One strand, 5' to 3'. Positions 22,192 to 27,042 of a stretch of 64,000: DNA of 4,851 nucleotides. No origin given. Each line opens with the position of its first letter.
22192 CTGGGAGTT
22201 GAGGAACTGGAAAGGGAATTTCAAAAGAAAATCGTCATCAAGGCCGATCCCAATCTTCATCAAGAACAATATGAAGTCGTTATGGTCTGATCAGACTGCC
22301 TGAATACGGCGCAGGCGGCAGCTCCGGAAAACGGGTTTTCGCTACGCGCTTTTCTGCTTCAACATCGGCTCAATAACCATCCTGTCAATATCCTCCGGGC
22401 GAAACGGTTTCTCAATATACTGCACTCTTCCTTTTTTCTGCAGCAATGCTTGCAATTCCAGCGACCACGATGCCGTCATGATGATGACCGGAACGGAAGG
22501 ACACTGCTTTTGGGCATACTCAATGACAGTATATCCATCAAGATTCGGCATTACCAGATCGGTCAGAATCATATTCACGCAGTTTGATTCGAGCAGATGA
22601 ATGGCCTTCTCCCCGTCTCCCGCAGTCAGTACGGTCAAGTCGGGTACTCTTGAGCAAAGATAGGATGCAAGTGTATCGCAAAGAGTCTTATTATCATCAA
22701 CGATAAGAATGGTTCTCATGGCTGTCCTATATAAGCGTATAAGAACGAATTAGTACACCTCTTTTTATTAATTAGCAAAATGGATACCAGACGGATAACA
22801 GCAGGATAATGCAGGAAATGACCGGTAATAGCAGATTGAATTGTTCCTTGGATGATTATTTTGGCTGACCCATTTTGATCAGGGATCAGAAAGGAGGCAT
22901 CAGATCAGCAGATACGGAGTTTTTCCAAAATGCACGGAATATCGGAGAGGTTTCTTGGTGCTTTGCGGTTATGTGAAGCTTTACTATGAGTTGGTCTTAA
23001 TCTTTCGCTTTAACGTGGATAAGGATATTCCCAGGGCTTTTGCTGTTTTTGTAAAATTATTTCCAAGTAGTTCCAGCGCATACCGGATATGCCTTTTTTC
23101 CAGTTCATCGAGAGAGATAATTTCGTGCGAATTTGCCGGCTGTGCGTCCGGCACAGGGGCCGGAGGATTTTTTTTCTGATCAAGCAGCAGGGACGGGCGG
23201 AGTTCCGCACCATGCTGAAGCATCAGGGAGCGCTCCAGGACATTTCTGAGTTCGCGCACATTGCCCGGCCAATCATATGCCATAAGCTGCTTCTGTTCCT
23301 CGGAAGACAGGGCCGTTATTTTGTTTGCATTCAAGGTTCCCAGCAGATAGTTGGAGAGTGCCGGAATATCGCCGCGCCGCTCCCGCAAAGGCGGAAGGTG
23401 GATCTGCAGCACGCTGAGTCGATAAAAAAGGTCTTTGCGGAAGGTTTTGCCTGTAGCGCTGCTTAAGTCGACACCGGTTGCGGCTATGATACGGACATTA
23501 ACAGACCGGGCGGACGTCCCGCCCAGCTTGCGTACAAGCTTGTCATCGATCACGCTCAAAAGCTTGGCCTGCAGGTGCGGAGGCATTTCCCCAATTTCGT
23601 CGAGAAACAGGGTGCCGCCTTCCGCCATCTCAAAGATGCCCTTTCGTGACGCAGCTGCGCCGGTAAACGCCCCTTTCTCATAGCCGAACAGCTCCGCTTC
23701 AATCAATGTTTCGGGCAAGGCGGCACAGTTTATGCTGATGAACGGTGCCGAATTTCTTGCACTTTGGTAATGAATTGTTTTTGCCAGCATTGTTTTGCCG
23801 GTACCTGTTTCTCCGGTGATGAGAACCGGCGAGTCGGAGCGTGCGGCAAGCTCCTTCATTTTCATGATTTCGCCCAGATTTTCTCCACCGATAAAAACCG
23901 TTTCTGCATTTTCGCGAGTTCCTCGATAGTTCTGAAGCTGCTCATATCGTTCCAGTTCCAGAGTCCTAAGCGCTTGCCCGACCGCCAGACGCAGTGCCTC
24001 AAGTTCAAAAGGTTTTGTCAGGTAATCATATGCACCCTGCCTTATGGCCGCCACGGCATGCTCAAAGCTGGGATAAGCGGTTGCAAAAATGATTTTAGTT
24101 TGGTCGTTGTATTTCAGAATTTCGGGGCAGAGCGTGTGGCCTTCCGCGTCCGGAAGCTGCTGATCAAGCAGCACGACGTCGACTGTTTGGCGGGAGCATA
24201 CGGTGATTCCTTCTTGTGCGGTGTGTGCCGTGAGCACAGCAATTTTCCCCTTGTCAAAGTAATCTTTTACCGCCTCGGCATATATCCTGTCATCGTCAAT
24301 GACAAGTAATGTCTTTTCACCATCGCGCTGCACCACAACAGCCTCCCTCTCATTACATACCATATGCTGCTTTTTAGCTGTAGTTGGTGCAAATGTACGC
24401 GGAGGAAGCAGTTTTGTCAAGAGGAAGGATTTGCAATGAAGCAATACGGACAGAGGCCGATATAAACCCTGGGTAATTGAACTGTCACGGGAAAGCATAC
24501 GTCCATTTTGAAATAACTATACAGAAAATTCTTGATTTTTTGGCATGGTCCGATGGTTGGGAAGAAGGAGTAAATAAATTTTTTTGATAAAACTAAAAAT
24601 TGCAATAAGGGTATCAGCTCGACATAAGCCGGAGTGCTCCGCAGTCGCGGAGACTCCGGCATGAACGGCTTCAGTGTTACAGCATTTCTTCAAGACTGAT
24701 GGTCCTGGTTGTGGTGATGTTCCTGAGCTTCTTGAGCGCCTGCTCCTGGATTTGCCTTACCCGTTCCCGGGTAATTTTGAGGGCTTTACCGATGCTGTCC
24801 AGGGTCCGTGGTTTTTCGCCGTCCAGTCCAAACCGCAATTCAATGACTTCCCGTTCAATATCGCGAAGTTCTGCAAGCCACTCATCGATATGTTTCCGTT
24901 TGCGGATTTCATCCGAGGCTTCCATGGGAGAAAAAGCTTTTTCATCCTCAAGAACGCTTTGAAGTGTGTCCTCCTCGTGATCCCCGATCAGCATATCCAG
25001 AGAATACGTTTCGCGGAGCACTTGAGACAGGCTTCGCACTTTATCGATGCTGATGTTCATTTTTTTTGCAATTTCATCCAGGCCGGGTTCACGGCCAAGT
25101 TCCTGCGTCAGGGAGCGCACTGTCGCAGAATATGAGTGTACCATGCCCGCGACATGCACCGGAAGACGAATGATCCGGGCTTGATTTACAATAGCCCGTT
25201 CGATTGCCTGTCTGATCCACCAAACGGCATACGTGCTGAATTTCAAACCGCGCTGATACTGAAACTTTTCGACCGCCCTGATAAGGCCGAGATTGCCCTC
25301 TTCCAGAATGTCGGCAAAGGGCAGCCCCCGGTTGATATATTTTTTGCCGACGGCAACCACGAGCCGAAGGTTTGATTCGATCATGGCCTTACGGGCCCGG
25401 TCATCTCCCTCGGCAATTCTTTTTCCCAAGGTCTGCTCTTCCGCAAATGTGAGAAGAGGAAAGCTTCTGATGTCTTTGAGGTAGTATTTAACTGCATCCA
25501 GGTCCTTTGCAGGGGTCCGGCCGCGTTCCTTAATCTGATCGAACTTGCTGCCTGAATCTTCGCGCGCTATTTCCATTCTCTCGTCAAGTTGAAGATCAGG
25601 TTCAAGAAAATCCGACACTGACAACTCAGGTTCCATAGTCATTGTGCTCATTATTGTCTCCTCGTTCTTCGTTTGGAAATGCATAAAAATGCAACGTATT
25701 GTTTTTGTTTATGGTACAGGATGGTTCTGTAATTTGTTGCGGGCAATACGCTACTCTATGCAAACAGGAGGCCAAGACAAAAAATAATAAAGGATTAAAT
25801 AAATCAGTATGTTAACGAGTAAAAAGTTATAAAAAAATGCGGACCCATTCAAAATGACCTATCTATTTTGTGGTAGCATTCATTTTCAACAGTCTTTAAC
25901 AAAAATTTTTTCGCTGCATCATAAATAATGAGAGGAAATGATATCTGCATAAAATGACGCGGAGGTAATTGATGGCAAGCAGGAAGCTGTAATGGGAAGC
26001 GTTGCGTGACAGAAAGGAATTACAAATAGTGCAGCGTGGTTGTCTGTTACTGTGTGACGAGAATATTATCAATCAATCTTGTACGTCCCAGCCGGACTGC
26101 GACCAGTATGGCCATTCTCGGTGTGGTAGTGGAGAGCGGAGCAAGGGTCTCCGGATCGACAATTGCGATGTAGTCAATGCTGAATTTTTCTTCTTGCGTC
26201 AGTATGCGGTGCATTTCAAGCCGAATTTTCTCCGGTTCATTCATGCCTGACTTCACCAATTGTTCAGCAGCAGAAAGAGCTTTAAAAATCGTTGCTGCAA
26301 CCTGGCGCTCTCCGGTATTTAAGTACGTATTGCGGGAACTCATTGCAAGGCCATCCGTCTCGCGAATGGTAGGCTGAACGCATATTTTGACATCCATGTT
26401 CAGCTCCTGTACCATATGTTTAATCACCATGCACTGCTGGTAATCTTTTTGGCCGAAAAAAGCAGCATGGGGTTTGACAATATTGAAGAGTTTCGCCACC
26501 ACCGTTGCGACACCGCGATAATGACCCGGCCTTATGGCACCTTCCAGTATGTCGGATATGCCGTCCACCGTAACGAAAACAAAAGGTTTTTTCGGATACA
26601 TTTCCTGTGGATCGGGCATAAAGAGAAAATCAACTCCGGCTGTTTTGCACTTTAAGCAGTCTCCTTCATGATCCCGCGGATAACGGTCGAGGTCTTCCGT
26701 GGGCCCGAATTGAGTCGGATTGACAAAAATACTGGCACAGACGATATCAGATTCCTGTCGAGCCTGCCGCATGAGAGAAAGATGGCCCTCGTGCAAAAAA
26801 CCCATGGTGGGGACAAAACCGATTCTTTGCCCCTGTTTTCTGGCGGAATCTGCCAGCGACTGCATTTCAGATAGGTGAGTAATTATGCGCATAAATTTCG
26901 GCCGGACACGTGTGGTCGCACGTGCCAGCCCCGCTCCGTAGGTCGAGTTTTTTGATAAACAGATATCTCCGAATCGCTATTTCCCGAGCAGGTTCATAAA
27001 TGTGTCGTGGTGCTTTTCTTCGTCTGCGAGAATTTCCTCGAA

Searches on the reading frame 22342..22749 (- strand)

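Call 23: search_protein_families(library=pfam, proteins=[window:22342-22749:-], max_evalue=0.01)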
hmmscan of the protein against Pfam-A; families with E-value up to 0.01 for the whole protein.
window:22342-22749:- (135 aa): 1 family
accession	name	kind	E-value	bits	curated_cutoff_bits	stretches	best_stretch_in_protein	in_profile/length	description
PF00072.30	Response_reg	-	6.6e-21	75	30.2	1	14-125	1-110/111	Response regulator receiver domain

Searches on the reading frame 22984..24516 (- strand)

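Call 23: search_protein_families(library=pfam, proteins=[window:22984-24516:-], max_evalue=0.01)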
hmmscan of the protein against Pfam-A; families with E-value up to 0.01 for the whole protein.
window:22984-24516:- (510 aa): 19 families
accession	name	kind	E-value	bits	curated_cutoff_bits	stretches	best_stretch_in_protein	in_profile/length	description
PF00158.32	Sigma54_activat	-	7e-65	218.2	20.2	1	214-373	8-168/168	Sigma-54 interaction domain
PF00072.30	Response_reg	-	1.3e-23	83.7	30.2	1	71-179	2-110/111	Response regulator receiver domain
PF14532.12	Sigma54_activ_2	-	1.5e-23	84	25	1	216-377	9-138/138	Sigma-54 interaction domain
PF25601.1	AAA_lid_14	-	2.9e-18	65.9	27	1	378-447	1-73/87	AAA+ ATPase lid domain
PF02954.25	HTH_8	-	3.7e-09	36.6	22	1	469-507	2-40/42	Bacterial regulatory protein, Fis family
PF07728.20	AAA_5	-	5.1e-09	36.7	22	1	230-347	1-121/139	AAA domain (dynein-related subfamily)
PF07724.20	AAA_2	-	3.6e-08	34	27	1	231-354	6-130/166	AAA domain (Cdc48 subfamily)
PF00004.35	AAA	-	5.4e-08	33.8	21.2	1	231-347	1-108/131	ATPase family associated with various cellular activities (AAA)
PF13191.12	AAA_16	-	8.4e-06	26.8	32.6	1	226-283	20-85/167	AAA ATPase domain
PF13401.12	AAA_22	-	1.3e-05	25.9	27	1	227-267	4-44/130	AAA domain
PF01078.27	Mg_chelatase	-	2.4e-05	24.3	20.3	0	221-249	15-43/207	Magnesium chelatase, subunit ChlI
PF06745.19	ATPase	-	4.6e-05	23.3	26.6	1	228-273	19-65/231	KaiC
PF12775.13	AAA_7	-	0.00016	21.7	25.8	1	220-266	25-71/181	P-loop containing dynein motor region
PF13173.12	AAA_14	-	0.00045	20.6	27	1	229-326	3-88/129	AAA domain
PF20720.3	nSTAND3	-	0.0007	19.8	27.2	1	229-262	18-51/155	Novel STAND NTPase 3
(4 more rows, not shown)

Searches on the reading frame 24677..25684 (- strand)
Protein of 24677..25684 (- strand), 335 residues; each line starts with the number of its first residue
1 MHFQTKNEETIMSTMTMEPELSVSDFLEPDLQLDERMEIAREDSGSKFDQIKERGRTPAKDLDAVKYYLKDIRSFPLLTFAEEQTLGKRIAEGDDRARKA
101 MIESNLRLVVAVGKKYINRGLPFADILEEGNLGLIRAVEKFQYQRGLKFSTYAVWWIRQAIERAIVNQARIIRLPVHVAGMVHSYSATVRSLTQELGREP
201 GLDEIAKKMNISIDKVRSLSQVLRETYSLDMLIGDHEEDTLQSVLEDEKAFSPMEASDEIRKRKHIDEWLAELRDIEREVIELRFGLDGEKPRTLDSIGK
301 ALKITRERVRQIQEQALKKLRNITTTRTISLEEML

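Call 57: search_protein_families(library=pfam, proteins=[window:24677-25684:-], max_evalue=0.00001)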
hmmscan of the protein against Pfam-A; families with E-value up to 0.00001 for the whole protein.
window:24677-25684:- (335 aa): 4 families
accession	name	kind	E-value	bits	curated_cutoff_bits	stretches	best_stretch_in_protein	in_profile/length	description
PF04545.22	Sigma70_r4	-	1.9e-19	69.4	24.1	1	269-322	1-50/50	Sigma-70, region 4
PF04539.22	Sigma70_r3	-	2.2e-19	69.8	25.3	1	186-256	7-77/78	Sigma-70 region 3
PF04542.20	Sigma70_r2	-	4.9e-18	65.1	24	1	101-170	1-70/71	Sigma-70 region 2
PF00140.25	Sigma70_r1_2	-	1.3e-11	44.7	22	1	63-95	1-33/34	Sigma-70 factor, region 1.2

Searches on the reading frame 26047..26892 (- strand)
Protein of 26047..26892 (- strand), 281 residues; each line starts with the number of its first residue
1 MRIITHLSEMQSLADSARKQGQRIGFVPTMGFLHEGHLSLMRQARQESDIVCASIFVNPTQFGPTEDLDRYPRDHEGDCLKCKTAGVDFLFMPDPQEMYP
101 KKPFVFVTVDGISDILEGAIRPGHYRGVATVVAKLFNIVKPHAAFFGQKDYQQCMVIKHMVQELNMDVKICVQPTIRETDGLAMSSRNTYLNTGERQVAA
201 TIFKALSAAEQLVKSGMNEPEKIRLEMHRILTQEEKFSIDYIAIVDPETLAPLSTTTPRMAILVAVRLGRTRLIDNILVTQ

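Call 57: search_protein_families(library=pfam, proteins=[window:26047-26892:-], max_evalue=0.00001)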
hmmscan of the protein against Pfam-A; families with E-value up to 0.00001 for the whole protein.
window:26047-26892:- (281 aa): 1 family
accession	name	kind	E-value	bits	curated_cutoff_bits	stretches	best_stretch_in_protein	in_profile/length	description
PF02569.21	Pantoate_ligase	-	1.7e-107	359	20.7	1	3-277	2-267/268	Pantoate-beta-alanine ligase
